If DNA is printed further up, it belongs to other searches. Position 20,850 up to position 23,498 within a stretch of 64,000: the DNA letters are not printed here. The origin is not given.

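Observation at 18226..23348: SARP/TPR regulator, (MHG)9-PAP2/haloperoxidase-like protein and coupled giant intracellular subtilase: an unrecognised three-gene module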

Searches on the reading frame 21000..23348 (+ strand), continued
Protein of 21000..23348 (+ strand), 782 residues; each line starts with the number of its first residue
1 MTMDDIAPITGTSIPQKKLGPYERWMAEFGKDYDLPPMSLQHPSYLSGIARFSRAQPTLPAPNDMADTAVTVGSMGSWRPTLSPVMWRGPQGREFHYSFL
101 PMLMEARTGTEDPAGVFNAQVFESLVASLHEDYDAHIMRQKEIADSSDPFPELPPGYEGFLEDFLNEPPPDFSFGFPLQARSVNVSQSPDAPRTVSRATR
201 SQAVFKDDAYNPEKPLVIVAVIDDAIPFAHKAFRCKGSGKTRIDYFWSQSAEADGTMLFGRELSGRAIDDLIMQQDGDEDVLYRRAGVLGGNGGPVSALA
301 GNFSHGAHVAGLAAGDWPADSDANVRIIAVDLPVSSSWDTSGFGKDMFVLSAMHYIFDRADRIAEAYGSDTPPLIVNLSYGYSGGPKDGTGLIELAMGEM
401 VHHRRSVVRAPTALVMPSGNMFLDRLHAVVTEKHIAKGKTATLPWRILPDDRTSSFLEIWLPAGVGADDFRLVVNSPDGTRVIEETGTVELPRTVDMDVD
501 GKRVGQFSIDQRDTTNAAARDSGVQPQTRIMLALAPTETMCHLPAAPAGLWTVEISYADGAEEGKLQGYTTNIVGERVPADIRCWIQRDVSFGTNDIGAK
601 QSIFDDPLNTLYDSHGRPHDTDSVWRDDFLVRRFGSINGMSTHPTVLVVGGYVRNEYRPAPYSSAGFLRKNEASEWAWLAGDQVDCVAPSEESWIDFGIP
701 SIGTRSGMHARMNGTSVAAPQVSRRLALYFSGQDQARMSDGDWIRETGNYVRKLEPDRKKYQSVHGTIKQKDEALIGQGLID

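Call 28: predict_structure(alignment_id=A1)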
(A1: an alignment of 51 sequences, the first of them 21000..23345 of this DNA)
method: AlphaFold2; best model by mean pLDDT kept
length: 782 residues; sequences in the alignment: 51
mean_pLDDT: 84.2   pTM: 0.90
mean pLDDT of the five models: 84.2, 83.0, 82.4, 82.1, 81.1
residues with pLDDT >= 90: 407; 70-90: 262; 50-70: 57; < 50: 56
segments of 3 or more residues with pLDDT < 50: 1-15, 60-78, 109-115, 188-201
pLDDT, mean of each block of 10 residues (from residue 1): 28 54 86 71 82 73 32 43 80 87 70 59 79 78 75 70 81 84 67 42 81 96 96 96 96 88 95 95 93 84 95 94 96 78 82 95 93 95 85 92 93 96 93 94 96 93 93 98 90 93 95 64 82 93 93 97 92 83 89 72 91 85 81 92 95 94 91 77 94 92 96 96 96 73 79 91 77 92 91
secondary structure, 60 per line:
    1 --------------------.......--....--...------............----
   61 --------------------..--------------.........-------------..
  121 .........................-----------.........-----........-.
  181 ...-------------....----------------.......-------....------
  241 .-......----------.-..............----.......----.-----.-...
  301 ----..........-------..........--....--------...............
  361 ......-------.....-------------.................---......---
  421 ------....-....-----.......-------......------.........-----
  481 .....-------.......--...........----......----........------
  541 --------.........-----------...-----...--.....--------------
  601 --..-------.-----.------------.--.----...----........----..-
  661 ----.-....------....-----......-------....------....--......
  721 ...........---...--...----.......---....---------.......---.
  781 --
elements in order (helices of 4 or more, strands of 3 or more residues): H21-27 H30-33 E45-56 E97-105 H119-145 H157-165 E171-178 H197-200 E217-223 E243-248 E261-264 H265-274 H279-285 H305-314 E325-331 H334-337 H346-366 E374-378 H392-408 E412-417 E427-430 H432-435 E441-447 E455-460 E470-475 E481-485 E493-499 E502-512 H517-522 E527-534 E549-557 E569-571 E577-579 E582-586 E646-653 E667-670 E677-680 E686-691 E699-702 E709-712 H715-731 H747-753 H770-776
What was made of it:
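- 21000..23348 (+): Csp-like subtilase, 782 aa. It has a prodomain-like alpha/beta region (about res 20-180, nt 21057-21539), D223 (21666-21668), H305 (21912-21914), N420 (22257-22259), a beta-rich jelly-roll-like insert (about res 427-586, nt 22278-22757) and S716 (23145-23147). The AF2 model has pLDDT 84 and pTM 0.90 (call 28).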

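Call 32: fold_search(model_id=the predicted structure, library=pdb)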
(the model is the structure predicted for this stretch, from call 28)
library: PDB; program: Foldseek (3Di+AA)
matches with E <= 10: 1262; with E <= 0.001: 39
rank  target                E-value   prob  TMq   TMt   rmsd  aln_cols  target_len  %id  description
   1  9pr9_A                7.8e-24  1.00  0.45  0.62   5.9       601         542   16  Crystal structure of the Clostridiodes difficile CspA homodimer (released 2026-01-21)
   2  9pr9_B                1.5e-23  1.00  0.46  0.69   6.9       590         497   15  Crystal structure of the Clostridiodes difficile CspA homodimer (released 2026-01-21)
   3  4i0w_D                4.6e-23  1.00  0.46  0.73   6.0       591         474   18  Structure of the Clostridium Perfringens CspB protease (released 2013-04-03)
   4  9pr8_A                4.8e-23  1.00  0.48  0.69   5.1       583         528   16  Crystal Structure of the Clostridiodes difficile CspC-CspA heterodimer. (released 2026-01-21)
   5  9pr9_C                5.5e-23  1.00  0.45  0.62   5.8       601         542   16  Crystal structure of the Clostridiodes difficile CspA homodimer (released 2026-01-21)
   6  9pr9_D                5.8e-23  1.00  0.45  0.69   6.1       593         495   15  Crystal structure of the Clostridiodes difficile CspA homodimer (released 2026-01-21)
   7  4i0w_B                6.9e-23  1.00  0.46  0.74   6.0       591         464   18  Structure of the Clostridium Perfringens CspB protease (released 2013-04-03)
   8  9pr8_C                8.3e-22  1.00  0.51  0.70  10.7       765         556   12  Crystal Structure of the Clostridiodes difficile CspC-CspA heterodimer. (released 2026-01-21)
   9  9pr8_D                1.9e-21  1.00  0.51  0.70  11.0       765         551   13  Crystal Structure of the Clostridiodes difficile CspC-CspA heterodimer. (released 2026-01-21)
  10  9pr8_B                2.4e-21  1.00  0.46  0.65   7.6       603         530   16  Crystal Structure of the Clostridiodes difficile CspC-CspA heterodimer. (released 2026-01-21)
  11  6mw4                  2.7e-21  1.00  0.50  0.68   9.9       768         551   13  Structure of pseudoprotease CspC from Clostridioides difficile (released 2019-06-26)
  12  7yzx_A                5.9e-09  1.00  0.25  0.21  21.0       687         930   12  ScpA from Streptococcus pyogenes, D783A mutant. (released 2022-08-31)
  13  7bj3                  1.9e-08  1.00  0.25  0.21  19.9       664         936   12  ScpA from Streptococcus pyogenes, S512A active site mutant (released 2021-05-12)
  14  5xya                  2.8e-08  1.00  0.25  0.15  19.1       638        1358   12  Crystal structure of a serine protease from Streptococcus species (released 2018-08-08)
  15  7edd                  7.1e-07  1.00  0.26  0.15  19.7       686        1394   11  Crystal structure of a serine protease from Streptococcus pyogenes (released 2021-05-12)
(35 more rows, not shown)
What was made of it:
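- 21000..23348 (+): The top Foldseek hits are CspA, CspB and CspC, E about 1e-23, TM(target) 0.62-0.74 (call 32).
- On Csp-type subtilases (CspB/CspA/CspC): On a predicted structure (pLDDT 84, pTM 0.90; call 28), the 11 best PDB matches are all Csp proteins, E 8e-24 to 3e-21 (call 32).
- S8 resembles CspB/A/C, E about 1e-23 (call 32).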

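Call 66: search_protein_families(library=pfam, proteins=[L023:2701-4503:-, L035:2957-4600:-, L056:10390-11229:+, L015:9874-10668:+, L030:10344-11243:+, L076:10038-12263:+, L025:3262-4749:-, L038:2999-4681:-, L006:10505-11617:+, L061:3367-4221:-], max_evalue=0.01)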
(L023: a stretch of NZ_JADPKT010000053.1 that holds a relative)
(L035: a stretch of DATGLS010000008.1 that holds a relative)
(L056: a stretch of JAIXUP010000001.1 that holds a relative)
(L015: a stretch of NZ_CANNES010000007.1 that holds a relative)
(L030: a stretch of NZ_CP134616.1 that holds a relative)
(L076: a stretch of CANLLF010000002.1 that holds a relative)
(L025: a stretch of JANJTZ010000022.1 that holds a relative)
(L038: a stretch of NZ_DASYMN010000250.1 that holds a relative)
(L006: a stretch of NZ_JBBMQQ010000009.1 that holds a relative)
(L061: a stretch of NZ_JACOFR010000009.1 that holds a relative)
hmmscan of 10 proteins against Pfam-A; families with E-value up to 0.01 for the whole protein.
L023:2701-4503:- (600 aa): 2 families
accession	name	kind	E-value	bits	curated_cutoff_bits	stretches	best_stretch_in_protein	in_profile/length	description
PF17897.7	VCPO_N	-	1.7e-18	67.7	29.3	1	9-106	15-107/216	Vanadium chloroperoxidase N-terminal domain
PF01569.27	PAP2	-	3.1e-06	27.4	27.2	1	300-443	19-106/130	PAP2 superfamily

L035:2957-4600:- (547 aa): 3 families
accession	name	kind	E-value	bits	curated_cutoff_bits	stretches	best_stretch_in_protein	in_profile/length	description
PF05838.17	Glyco_hydro_108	-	2.4e-22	79.7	21.2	1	193-277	2-85/85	Glycosyl hydrolase 108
PF09374.15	PG_binding_3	-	4.7e-07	30.3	24.6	1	281-342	2-75/76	Predicted Peptidoglycan domain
PF05257.22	CHAP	-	0.0002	22.2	26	1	56-132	5-77/81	CHAP domain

L056:10390-11229:+ (279 aa): 2 families
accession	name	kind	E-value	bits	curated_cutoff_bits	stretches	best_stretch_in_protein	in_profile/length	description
PF01471.23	PG_binding_1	-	3.7e-09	37.1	23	1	25-84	1-53/57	Putative peptidoglycan binding domain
PF05257.22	CHAP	-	7.6e-07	30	26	1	161-235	6-80/81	CHAP domain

L015:9874-10668:+ (264 aa): 1 family
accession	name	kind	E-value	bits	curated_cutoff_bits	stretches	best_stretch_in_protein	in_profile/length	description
PF02557.22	VanY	-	0.0017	18.6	25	1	102-172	4-77/132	D-alanyl-D-alanine carboxypeptidase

L030:10344-11243:+ (299 aa): 0 families

L076:10038-12263:+ (741 aa): 3 families
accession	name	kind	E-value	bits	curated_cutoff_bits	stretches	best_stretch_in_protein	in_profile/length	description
PF18065.6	PatG_C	-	7.5e-36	123.1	25.9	1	631-738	9-115/115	PatG C-terminal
PF00082.27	Peptidase_S8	-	8.6e-30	104.5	21.8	1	65-292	1-273/288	Subtilase family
PF18047.6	PatG_D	-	8e-17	62.2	27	1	443-587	1-110/111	PatG Domain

L025:3262-4749:- (495 aa): 1 family
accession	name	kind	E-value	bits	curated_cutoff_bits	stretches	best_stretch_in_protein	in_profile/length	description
PF14356.11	DUF4403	-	3.9e-62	210.7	28.3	1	37-491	3-424/425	Domain of unknown function (DUF4403)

L038:2999-4681:- (560 aa): 1 family
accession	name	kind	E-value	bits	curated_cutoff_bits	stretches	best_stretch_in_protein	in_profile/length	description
PF12902.13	Ferritin-like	-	7.8e-23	81.9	22.3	1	155-397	3-221/221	Ferritin-like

L006:10505-11617:+ (370 aa): 0 families

L061:3367-4221:- (284 aa): 0 families
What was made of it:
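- VCPO-like and PatG-like cargo occur in a few loci (call 66).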
